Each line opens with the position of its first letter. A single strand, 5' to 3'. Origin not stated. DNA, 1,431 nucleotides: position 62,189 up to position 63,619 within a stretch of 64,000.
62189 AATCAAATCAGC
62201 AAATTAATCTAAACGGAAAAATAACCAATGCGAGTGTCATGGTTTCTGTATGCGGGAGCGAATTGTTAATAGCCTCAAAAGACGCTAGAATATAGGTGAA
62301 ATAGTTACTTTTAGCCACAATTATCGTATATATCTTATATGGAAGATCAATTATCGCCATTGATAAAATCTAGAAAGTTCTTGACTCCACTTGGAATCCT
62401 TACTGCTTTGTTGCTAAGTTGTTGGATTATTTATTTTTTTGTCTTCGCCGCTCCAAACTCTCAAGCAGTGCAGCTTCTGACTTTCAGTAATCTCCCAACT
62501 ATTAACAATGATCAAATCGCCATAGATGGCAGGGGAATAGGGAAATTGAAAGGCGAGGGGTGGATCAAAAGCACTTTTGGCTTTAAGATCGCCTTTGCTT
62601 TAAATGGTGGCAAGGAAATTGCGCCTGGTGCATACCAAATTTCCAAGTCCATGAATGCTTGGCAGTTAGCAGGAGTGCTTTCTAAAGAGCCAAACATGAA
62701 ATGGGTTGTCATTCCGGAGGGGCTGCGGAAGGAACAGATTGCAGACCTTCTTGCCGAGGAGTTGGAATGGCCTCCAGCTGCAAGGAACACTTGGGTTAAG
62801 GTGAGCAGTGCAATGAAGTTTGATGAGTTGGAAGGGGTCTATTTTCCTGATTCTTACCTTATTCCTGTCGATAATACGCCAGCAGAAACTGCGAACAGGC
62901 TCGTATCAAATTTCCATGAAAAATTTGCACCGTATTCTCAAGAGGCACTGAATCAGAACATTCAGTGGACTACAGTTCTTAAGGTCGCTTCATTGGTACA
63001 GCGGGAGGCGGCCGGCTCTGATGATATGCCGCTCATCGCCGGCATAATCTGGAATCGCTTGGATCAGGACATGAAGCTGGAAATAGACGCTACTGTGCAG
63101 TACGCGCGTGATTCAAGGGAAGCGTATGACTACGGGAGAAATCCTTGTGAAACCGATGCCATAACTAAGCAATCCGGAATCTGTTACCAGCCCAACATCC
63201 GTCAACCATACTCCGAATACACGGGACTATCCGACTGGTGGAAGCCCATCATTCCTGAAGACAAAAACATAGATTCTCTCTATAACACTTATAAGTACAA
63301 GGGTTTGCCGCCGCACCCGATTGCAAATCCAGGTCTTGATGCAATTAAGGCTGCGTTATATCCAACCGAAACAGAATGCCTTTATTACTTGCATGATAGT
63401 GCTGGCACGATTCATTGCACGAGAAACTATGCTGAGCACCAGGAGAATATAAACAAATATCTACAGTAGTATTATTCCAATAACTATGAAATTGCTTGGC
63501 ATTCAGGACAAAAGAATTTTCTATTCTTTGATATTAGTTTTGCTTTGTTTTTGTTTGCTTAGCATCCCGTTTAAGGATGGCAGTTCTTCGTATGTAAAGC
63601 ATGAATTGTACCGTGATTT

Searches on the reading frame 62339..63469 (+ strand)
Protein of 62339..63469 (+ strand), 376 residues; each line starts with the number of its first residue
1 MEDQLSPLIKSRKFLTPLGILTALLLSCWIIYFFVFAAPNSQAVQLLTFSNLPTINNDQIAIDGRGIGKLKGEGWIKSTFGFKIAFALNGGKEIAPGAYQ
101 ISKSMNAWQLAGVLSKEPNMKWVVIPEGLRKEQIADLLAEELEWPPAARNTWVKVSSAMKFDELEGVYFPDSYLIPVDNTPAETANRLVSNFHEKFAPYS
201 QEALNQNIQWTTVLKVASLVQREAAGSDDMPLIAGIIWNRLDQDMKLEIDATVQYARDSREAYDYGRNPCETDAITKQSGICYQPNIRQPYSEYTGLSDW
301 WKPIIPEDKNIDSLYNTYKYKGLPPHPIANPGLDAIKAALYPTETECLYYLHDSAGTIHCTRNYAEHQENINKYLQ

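Call 21: search_protein_families(library=pfam, proteins=[window:62339-63469:+])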
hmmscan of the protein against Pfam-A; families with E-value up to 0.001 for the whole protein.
window:62339-63469:+ (376 aa): 1 family
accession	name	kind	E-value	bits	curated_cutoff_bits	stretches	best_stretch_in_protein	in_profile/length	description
PF02618.21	YceG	-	1.5e-65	221.9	32.4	1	69-373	15-275/275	YceG-like family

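Call 50: find_encoding_contigs(protein=window:62339-63469:+, flank=10000, max_places=3)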
Protein window:62339-63469:+ (376 aa): no gene with exactly this product is on record in the collection.
